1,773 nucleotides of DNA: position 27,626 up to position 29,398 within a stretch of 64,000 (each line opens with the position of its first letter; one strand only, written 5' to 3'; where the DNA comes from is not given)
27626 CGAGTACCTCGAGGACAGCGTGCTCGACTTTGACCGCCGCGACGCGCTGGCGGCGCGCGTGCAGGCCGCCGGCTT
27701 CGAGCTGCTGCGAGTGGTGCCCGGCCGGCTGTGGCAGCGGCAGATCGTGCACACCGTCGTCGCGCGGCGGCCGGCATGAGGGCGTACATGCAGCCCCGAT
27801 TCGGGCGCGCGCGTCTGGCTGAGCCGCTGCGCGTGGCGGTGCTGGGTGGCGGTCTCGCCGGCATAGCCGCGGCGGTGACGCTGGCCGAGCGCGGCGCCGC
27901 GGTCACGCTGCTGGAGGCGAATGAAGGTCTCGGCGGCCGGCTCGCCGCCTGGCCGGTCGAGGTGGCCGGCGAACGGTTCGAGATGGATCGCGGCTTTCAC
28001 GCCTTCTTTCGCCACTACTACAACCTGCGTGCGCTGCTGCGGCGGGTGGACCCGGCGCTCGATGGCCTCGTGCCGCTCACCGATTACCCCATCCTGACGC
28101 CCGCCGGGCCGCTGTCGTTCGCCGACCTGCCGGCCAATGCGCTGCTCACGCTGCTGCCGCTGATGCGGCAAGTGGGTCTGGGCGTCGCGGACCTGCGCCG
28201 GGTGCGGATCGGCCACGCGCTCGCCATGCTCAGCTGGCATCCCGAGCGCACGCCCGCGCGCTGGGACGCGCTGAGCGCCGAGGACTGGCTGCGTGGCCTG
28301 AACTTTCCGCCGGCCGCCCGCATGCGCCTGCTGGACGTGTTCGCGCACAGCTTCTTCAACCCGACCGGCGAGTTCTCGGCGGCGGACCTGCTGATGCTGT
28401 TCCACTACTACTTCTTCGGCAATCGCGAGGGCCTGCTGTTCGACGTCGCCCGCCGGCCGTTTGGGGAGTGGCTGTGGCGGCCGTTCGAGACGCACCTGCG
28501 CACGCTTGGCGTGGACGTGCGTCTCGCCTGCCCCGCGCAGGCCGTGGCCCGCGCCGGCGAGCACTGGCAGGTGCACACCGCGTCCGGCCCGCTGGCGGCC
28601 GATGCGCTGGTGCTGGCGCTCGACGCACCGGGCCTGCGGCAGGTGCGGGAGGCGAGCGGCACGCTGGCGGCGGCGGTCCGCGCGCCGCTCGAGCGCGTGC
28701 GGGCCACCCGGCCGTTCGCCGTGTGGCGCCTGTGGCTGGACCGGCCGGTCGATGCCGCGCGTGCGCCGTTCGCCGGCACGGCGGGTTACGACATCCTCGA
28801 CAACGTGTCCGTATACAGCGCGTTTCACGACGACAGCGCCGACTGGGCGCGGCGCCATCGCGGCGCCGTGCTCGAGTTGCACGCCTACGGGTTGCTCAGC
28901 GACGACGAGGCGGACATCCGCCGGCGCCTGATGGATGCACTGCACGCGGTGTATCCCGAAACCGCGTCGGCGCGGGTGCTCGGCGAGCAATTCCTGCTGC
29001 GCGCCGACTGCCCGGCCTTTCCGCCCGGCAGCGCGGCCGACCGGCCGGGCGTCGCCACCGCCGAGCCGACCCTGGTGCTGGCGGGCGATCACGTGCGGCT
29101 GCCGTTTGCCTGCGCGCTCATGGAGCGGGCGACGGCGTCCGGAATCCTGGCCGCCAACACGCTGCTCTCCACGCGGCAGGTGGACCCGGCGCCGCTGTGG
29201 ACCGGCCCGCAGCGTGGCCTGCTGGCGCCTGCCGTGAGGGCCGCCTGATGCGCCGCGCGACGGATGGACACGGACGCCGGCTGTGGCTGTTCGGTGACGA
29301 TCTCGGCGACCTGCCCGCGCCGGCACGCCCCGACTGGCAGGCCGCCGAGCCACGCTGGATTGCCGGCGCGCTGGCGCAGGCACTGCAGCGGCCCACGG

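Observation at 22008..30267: Predicted aryl-carotenoid (isorenieratene-type) pathway with actinobacterial crtT-crtU-crtV in an apparently non-phototrophic proteobacterium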

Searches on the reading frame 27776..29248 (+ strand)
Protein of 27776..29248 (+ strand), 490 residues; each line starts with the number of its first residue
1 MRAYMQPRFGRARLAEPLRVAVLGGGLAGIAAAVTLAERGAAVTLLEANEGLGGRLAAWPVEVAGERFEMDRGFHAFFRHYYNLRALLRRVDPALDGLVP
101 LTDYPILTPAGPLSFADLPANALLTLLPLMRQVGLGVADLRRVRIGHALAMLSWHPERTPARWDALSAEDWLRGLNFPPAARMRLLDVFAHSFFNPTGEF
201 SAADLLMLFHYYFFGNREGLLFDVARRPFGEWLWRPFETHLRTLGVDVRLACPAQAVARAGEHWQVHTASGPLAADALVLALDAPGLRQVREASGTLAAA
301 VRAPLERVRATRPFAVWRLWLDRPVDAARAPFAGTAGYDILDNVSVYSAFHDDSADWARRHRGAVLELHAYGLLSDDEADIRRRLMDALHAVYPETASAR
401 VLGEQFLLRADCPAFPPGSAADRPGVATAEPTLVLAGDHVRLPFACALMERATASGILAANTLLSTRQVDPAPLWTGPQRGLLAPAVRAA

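Call 5: search_protein_families(library=pfam, proteins=[window:27776-29248:+])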
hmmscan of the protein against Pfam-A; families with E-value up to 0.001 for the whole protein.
window:27776-29248:+ (490 aa): 8 families
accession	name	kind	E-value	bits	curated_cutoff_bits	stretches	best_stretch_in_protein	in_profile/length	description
PF01593.30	Amino_oxidase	-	1.4e-33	117.3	19.8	1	27-463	1-442/443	Flavin containing amine oxidoreductase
PF13450.12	NAD_binding_8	-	5e-13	49.6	21.9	1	22-90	1-67/68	NAD(P)-binding Rossmann-like domain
PF12831.13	FAD_oxidored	-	1.8e-08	34.6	27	1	20-68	2-50/416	FAD dependent oxidoreductase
PF01266.30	DAO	-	2e-07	31.3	27.9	1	19-53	1-35/353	FAD dependent oxidoreductase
PF03486.20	HI0933_like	-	2.5e-06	27.6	50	1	19-56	2-39/244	HI0933-like protein Rossmann domain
PF07992.20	Pyr_redox_2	-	7.1e-06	26.1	26.1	1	19-50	2-33/291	Pyridine nucleotide-disulphide oxidoreductase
PF00890.30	FAD_binding_2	-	0.00015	21.6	20.4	1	20-57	2-39/414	FAD binding domain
PF00070.33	Pyr_redox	-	0.00025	21.9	22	0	19-52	1-34/82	Pyridine nucleotide-disulphide oxidoreductase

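Call 6: search_protein_families(library=ncbifam, proteins=[window:27776-29248:+])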
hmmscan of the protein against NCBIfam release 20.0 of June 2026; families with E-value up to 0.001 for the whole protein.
window:27776-29248:+ (490 aa): 38 families (the best 25 are shown)
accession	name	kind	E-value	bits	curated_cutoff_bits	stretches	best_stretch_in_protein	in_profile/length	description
TIGR03467.1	HpnE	equivalog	2.1e-39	136.1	283.05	1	20-464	1-429/430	hydroxysqualene dehydroxylase HpnE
TIGR02732.1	zeta_caro_desat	equivalog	3e-14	52.8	622.15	1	19-92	1-71/474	9,9'-di-cis-zeta-carotene desaturase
NF005560.0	PRK07233.1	equivalog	1.7e-12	46.9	252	1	19-290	2-259/435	hypothetical protein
TIGR02731.1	phytoene_desat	equivalog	6.1e-12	45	569.4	1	19-290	1-280/453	15-cis-phytoene desaturase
NF050086.1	pipecolate_AmaA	exception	8.5e-09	34.5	600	1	18-50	26-58/425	L-pipecolate oxidase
NF005547.0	PRK07208.1-3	equivalog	1.3e-08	34.1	380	1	19-145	6-126/465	hypothetical protein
NF058655.1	CrtID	equivalog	5.8e-08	32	640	1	20-70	1-49/478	bifunctional phytoene desaturase/3,4-desaturase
TIGR02734.1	crtI_fam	subfamily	8.2e-08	31.4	238.1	1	20-61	1-42/504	phytoene desaturase family protein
NF002480.1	PRK01747.1-1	equivalog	9.9e-08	30.8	540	1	17-52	248-283/645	bifunctional tRNA (5-methylaminomethyl-2-thiouridine)(34)-methyltransferase MnmC2/FAD-dependent 5-carboxymethylaminomethyl-2-thiouridine(34)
TIGR03197.1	MnmC_Cterm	equivalog_domain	1e-07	31.4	174.2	1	19-53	1-35/400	FAD-dependent 5-carboxymethylaminomethyl-2-thiouridine(34) oxidoreductase MnmC1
NF008841.0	PRK11883.1-1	equivalog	1.4e-07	30.8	517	1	18-91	4-76/453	protoporphyrinogen oxidase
TIGR00275.1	TIGR00275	subfamily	1.5e-07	30.6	183.8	1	20-56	1-37/401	aminoacetone oxidase family FAD-binding enzyme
NF045637.1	carotdesatCrtDProt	equivalog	1.6e-07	30.3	580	1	20-62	1-43/485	1-hydroxycarotenoid 3,4-desaturase CrtD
NF041087.1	bile_acid_BaiCD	equivalog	2.1e-07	29.4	825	1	15-57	378-420/642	bile acid Fe-S flavoenzyme BaiCD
TIGR03997.1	mycofact_OYE_2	equivalog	3.2e-07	29.1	793.15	1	18-58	380-420/645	mycofactocin system FadH/OYE family oxidoreductase 2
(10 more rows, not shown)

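Call 7: find_homologous_proteins(query=window:27776-29248:+)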
Query window:27776-29248:+ (490 aa): 2748 proteins with E <= 0.001 among 8000 candidates; the best 120 are listed.
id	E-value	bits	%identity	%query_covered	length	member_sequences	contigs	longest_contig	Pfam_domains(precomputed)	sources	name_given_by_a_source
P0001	1.2e-295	999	91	100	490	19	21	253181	PF01266.31,PF01593.31,PF13450.13,PF07992.21,PF03486.21,PF12831.14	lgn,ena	-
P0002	1.7e-285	965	88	100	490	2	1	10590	PF01266.31,PF01593.31,PF13450.13,PF07992.21,PF03486.21,PF12831.14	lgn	-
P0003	2.5e-283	958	87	100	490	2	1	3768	PF01266.31,PF01593.31,PF13450.13,PF07992.21,PF03486.21,PF12831.14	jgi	jgi:isorenieratene synthase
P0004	3.1e-261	885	81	100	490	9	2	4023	PF01266.31,PF01593.31,PF13450.13,PF07992.21,PF00070.34,PF03486.21,PF12831.14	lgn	-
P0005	1.2e-259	880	80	100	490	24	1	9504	PF01266.31,PF01593.31,PF13450.13,PF07992.21,PF00070.34,PF03486.21,PF12831.14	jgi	jgi:isorenieratene synthase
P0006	1.7e-258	876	80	100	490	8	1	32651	PF01266.31,PF01593.31,PF13450.13,PF07992.21,PF00070.34,PF03486.21,PF12831.14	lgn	-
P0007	1.5e-249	847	79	99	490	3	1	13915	PF01266.31,PF01593.31,PF13450.13,PF07992.21,PF00070.34,PF03486.21,PF12831.14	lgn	-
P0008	1.9e-249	846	80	99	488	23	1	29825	PF01266.31,PF01593.31,PF13450.13,PF07992.21,PF12831.14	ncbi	-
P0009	2.1e-242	823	79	96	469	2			PF01266.31,PF01593.31,PF13450.13,PF12831.14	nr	nr:J13 [uncultured bacterium]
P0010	2.5e-188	645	87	67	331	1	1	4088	PF01266.31,PF01593.31,PF13450.13,PF07992.21,PF03486.21,PF12831.14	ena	-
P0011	2.0e-173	596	60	99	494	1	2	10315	PF01266.31,PF01593.31,PF13450.13,PF07992.21,PF12831.14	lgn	-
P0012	8.3e-170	584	61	92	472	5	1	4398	PF01266.31,PF01593.31,PF13450.13,PF12831.14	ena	-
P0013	2.5e-152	526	55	99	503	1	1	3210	PF01266.31,PF01593.31,PF13450.13,PF00890.31,PF07992.21,PF00070.34,PF03486.21,PF12831.14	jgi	jgi:isorenieratene synthase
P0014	1.2e-150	521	55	96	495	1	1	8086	PF01266.31,PF01593.31,PF13450.13,PF07992.21,PF00070.34,PF03486.21,PF12831.14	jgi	jgi:isorenieratene synthase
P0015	2.4e-150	520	55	96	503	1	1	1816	PF01266.31,PF01593.31,PF13450.13,PF00890.31,PF07992.21,PF00070.34,PF03486.21,PF12831.14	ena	-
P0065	5.2e-143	495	54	97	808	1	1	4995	PF01266.31,PF01593.31,PF19299.6,PF13450.13,PF00355.33,PF12831.14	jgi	jgi:isorenieratene synthase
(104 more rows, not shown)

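Call 10: find_related_loci(query=A1, collection=genome_contigs, flank=9000)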
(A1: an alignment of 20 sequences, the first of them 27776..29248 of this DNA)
Query A1 (490 aa) in genome_contigs; peptide patterns used: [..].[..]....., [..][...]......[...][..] (x = any residue, [..] = any of these).
511 stretches matched a pattern; 413 encode a relative of the query (tblastn E <= 1e-3); the best 80 are kept; 80 distinct loci.
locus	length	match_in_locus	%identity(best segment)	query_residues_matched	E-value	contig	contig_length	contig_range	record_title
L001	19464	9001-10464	90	1-488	0e+0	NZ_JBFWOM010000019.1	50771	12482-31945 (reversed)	MAG: Immundisolibacter sp. isolate CA_2019_TPBF_136 NODE_4458_length_50771_cov_22.884271_TPBF, whole genome shotgun sequ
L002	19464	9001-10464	88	1-488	0e+0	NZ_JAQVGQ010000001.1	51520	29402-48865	MAG: Immundisolibacter sp. isolate STE_186 NODE_1101_length_51520_cov_4.150254_Sandtown_E, whole genome shotgun sequence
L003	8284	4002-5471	81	1-490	0e+0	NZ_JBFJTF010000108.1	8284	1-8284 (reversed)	MAG: Immundisolibacter sp. isolate Mix_sand19.2022.05.D.1 k141_3038067_length_8284_cov_11.0285, whole genome shotgun seq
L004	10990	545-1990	79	1-484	0e+0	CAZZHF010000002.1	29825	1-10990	MAG TPA_asm: uncultured Gammaproteobacteria bacterium isolate SRP287453_co1_265 genome assembly, contig: NODE_2587_lengt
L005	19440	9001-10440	55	10-484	9e-145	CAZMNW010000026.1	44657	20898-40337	MAG TPA_asm: uncultured bacterium isolate binchicken_co165_391 genome assembly, contig: k141_2099401, whole genome shotg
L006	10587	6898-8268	54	34-484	1e-142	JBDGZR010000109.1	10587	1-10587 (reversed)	MAG: Gemmatimonadota bacterium isolate M3-38_Bin_47 M3-38_Bin_47_scaffold_34675, whole genome shotgun sequence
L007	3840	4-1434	57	13-484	8e-146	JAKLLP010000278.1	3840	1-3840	MAG: Gammaproteobacteria bacterium isolate MAG.332 MAG.332-NODE_278_length_3840_cov_3.198778, whole genome shotgun seque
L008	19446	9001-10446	52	10-484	7e-141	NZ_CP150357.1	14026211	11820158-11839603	Sorangium sp. So ce1078 chromosome, complete genome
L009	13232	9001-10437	53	13-487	9e-141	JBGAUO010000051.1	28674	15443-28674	MAG: Nannocystis sp. isolate MAG_AAO_AS.74 AAOAS-74_NODE_51_length_28674_cov_4.653006, whole genome shotgun sequence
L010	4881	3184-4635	52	8-484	3e-142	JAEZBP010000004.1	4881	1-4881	MAG: Proteobacteria bacterium isolate OH_CBrB_201 k127_874849, whole genome shotgun sequence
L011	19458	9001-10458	54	10-488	2e-140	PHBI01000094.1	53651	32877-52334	MAG: Deltaproteobacteria bacterium HGW-Deltaproteobacteria-14 08E140C01_z5_2013_Ig3399_v2_scaffold_1471, whole genome sh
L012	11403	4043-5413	54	34-484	5e-140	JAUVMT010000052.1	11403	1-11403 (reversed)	MAG: Gemmatimonadales bacterium isolate CSMAG_591 CSMAG_591_k141_274111_length_11403_cov_13.8114, whole genome shotgun s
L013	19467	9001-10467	54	4-487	2e-139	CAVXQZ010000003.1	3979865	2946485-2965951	MAG: uncultured delta proteobacterium isolate MFD01223.bin.1.14 genome assembly, contig: contig_3138, whole genome shotg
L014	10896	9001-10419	50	20-484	7e-139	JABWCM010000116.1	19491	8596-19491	MAG: Myxococcales bacterium isolate MAG_56 scaffold_2931, whole genome shotgun sequence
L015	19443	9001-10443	55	10-484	5e-138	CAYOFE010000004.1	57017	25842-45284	MAG TPA_asm: uncultured Chromatiaceae bacterium isolate binchicken_co107_24 genome assembly, contig: NODE_1404_length_57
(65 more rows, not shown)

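Call 20: search_dna_similar(query=window:27776-29248:+, collection=plasmids, mode=protein, max_rows=30)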
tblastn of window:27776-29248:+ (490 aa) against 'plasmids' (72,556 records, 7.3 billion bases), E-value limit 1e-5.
Records with a match: 18; places in all: 18; records where one place covers at least 80% of the query: 18.
Best place of each record, by identity: <60% 18.
By first word of the organism name: Streptomyces 13; Streptantibioticus 2; Kitasatospora 1; Candidatus 1; Calothrix 1.
By predicted mobility (MOB-suite, as given by PLSDB): non-mobilizable 10; mobilizable 8.
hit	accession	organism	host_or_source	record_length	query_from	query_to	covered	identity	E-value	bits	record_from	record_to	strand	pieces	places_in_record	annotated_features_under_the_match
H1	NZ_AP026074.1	Streptomyces nigrescens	-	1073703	38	485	91%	46.7%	7e-87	298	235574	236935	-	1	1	none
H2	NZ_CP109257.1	Streptomyces anulatus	-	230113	38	481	91%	46.4%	5e-90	308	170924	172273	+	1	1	NAD(P)/FAD-dependent oxidoreductase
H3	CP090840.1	Streptomyces viridifaciens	Whole organism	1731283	38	485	91%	45.9%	8e-83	286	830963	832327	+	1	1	FAD-dependent oxidoreductase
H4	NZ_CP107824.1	Streptomyces anulatus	-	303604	38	481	91%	46.2%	2e-89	305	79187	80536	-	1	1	NAD(P)/FAD-dependent oxidoreductase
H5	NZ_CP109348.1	Streptomyces anulatus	-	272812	38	481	91%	46.2%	3e-89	305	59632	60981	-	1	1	NAD(P)/FAD-dependent oxidoreductase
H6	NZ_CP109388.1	Streptomyces anulatus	-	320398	38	481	91%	46.2%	3e-89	305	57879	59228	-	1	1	NAD(P)/FAD-dependent oxidoreductase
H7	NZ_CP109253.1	Streptomyces anulatus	-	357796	38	481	91%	46.2%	3e-89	305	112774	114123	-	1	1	NAD(P)/FAD-dependent oxidoreductase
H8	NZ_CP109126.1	Streptomyces anulatus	-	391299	38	481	91%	46.2%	6e-89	304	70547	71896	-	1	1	NAD(P)/FAD-dependent oxidoreductase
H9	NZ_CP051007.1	Streptomyces griseofuscus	-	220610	38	481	91%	45.2%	3e-81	282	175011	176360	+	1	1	NAD(P)/FAD-dependent oxidoreductase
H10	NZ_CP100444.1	Streptomyces rimosus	pure culture,OTC cluster deletion ...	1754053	38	481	91%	45.1%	3e-80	279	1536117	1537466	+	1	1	record has no annotation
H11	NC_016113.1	Streptantibioticus cattleyicolor NRRL 8057 = DSM 46488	-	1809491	38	484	91%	44.4%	3e-80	279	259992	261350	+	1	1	none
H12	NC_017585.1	Streptantibioticus cattleyicolor NRRL 8057 = DSM 46488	-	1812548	38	484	91%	44.4%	3e-80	279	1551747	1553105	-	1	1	none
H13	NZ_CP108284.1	Streptomyces atratus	-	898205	38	489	92%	42.0%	7e-83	287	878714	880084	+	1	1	FAD-dependent oxidoreductase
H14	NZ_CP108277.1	Streptomyces atratus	-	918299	38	489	92%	42.0%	7e-83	287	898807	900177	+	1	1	FAD-dependent oxidoreductase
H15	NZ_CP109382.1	Streptomyces atratus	-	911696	38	489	92%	41.8%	2e-81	283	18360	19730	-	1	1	FAD-dependent oxidoreductase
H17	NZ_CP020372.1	Candidatus Thiodictyon syntrophicum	meromictic lake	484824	38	485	82%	35.2%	2e-28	231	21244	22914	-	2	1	FAD-dependent oxidoreductase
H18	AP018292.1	Calothrix sp. NIES-4105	-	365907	38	483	85%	31.3%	1e-27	214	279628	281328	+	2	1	putative phytoene dehydrogenase Rieske iron-sulfur component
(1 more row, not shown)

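Call 21: get_annotated_region(hit=H2, flank=8000)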
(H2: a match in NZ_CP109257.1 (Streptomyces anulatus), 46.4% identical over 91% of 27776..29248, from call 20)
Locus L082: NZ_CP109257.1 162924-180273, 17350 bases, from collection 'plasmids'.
description: Streptomyces anulatus strain NBC 01651 plasmid unnamed1, complete sequence
organism: Streptomyces anulatus (NCBI taxid 1892)
taxonomy: Bacteria; Actinomycetota; Actinomycetes; Kitasatosporales; Streptomycetaceae; Streptomyces; Streptomyces anulatus
host: -; source: -; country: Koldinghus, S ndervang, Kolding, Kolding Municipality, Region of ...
typing (MOB-suite, as given by PLSDB): mobilizable; relaxase MOBF
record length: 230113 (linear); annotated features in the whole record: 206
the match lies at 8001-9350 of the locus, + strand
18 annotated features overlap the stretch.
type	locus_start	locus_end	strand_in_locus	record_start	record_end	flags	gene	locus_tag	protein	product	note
CDS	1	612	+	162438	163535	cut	-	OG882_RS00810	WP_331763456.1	nucleotidyltransferase domain-containing protein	-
CDS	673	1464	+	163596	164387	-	-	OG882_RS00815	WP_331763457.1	class I SAM-dependent methyltransferase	-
CDS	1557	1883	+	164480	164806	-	-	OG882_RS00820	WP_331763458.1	hypothetical protein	-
CDS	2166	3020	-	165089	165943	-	-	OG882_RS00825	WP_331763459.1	pentapeptide repeat-containing protein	-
CDS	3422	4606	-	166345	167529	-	-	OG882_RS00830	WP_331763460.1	MFS transporter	GO:0055085 - transmembrane transport [Evidence IEA]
CDS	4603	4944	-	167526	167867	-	-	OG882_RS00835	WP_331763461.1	hypothetical protein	-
CDS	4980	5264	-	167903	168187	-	-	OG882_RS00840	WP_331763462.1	hypothetical protein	-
CDS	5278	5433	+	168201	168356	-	-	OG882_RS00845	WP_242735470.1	DUF6131 family protein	-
CDS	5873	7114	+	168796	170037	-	-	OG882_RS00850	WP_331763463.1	lycopene cyclase family protein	-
CDS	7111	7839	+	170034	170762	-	-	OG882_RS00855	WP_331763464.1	class I SAM-dependent methyltransferase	-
CDS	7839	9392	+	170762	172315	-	-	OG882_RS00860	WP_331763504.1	NAD(P)/FAD-dependent oxidoreductase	-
CDS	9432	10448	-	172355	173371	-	-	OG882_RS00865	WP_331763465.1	DUF5914 domain-containing protein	-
CDS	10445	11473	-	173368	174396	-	-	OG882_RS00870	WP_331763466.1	phytoene/squalene synthase family protein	GO:0008299 - isoprenoid biosynthetic process [Evidence IEA]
CDS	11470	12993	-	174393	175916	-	-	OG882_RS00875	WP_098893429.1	phytoene desaturase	-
CDS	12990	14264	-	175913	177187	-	-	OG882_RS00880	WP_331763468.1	polyprenyl synthetase family protein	-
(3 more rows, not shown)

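Call 22: get_annotated_region(hit=H17, flank=6000)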
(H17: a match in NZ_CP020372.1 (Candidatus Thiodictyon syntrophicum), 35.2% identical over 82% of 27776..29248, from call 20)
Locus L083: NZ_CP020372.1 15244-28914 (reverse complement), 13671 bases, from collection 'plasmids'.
description: Candidatus Thiodictyon syntrophicum strain Cad16T plasmid pTs485, complete sequence
organism: Candidatus Thiodictyon syntrophicum (NCBI taxid 1166950)
taxonomy: Bacteria; Pseudomonadota; Gammaproteobacteria; Chromatiales; Chromatiaceae; Thiodictyon; Candidatus Thiodictyon syntrophicum
host: -; source: meromictic lake; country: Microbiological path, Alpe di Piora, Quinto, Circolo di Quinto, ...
typing (MOB-suite, as given by PLSDB): non-mobilizable
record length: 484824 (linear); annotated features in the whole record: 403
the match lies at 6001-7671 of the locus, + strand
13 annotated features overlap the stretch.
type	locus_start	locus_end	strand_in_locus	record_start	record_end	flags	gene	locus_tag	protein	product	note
CDS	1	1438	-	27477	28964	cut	crtD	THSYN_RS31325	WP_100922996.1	1-hydroxycarotenoid 3,4-desaturase CrtD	GO:0016117 - carotenoid biosynthetic process [Evidence IEA]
CDS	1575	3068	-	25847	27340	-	crtD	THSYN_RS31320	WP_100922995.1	1-hydroxycarotenoid 3,4-desaturase CrtD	GO:0016117 - carotenoid biosynthetic process [Evidence IEA]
CDS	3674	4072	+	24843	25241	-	-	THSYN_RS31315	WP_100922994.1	hypothetical protein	-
CDS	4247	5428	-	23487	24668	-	crtY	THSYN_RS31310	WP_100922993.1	lycopene beta-cyclase CrtY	GO:0016117 - carotenoid biosynthetic process [Evidence IEA]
CDS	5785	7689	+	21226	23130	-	-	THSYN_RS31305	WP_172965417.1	FAD-dependent oxidoreductase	-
CDS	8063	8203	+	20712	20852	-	pufB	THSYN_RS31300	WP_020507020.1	light-harvesting antenna LH1, beta subunit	GO:0015979 - photosynthesis [Evidence IEA]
CDS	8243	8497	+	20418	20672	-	pufA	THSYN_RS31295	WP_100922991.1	light-harvesting antenna LH1, alpha subunit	-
CDS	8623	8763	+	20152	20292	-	pufB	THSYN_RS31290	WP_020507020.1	light-harvesting antenna LH1, beta subunit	GO:0015979 - photosynthesis [Evidence IEA]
CDS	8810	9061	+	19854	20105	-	pufA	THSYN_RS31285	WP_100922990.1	light-harvesting antenna LH1, alpha subunit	-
CDS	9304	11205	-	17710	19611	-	dxs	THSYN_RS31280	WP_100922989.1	1-deoxy-D-xylulose-5-phosphate synthase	GO:0009240 - isopentenyl diphosphate biosynthetic process [Evidence IEA]; GO:0008615 - pyridoxine biosynthetic process ...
CDS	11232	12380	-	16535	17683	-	-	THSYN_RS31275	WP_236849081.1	acetylserotonin O-methyltransferase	-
CDS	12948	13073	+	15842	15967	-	-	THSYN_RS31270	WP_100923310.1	light-harvesting protein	-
CDS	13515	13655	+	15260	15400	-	pufB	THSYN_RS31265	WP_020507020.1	light-harvesting antenna LH1, beta subunit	GO:0015979 - photosynthesis [Evidence IEA]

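Call 23: get_annotated_region(hit=H18, flank=6000)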
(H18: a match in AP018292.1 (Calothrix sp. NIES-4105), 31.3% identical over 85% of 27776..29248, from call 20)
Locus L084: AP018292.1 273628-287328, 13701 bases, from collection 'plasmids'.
description: Calothrix sp. NIES-4105 plasmid plasmid2 DNA, complete genome
organism: Calothrix sp. NIES-4105 (NCBI taxid 2005463)
taxonomy: Bacteria; Cyanobacteriota; Cyanophyceae; Nostocales; Calotrichaceae; Calothrix; Calothrix sp. NIES-4105
host: -; source: -; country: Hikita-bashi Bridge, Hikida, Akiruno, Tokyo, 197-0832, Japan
typing (MOB-suite, as given by PLSDB): non-mobilizable
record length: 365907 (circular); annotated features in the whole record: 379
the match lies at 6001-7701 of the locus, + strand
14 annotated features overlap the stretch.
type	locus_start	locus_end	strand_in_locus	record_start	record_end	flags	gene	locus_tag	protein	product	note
CDS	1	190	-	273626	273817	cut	-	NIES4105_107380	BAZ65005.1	hypothetical protein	-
CDS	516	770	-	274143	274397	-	-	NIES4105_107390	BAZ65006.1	hypothetical protein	-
CDS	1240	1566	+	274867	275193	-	-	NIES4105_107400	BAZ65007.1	small multidrug resistance protein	-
CDS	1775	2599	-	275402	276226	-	-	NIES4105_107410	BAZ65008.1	type 12 methyltransferase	-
CDS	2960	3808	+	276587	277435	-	-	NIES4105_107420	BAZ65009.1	hypothetical protein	-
CDS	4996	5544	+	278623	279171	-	-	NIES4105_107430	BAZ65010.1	short-chain dehydrogenase/reductase SDR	-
CDS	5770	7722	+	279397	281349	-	-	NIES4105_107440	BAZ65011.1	putative phytoene dehydrogenase Rieske iron-sulfur component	-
CDS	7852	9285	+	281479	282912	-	-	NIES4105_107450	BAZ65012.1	carotenoid oxygenase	-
CDS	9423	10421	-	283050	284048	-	-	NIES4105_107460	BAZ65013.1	hypothetical protein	-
CDS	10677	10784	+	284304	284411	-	-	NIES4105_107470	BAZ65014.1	hypothetical protein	-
CDS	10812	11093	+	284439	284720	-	tmrB_2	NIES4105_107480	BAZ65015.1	Tunicamycin resistance protein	-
CDS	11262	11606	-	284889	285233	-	-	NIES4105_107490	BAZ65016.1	hypothetical protein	-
CDS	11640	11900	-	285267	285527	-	-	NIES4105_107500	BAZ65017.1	transcriptional regulator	-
CDS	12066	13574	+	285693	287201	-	-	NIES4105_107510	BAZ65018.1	hypothetical protein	-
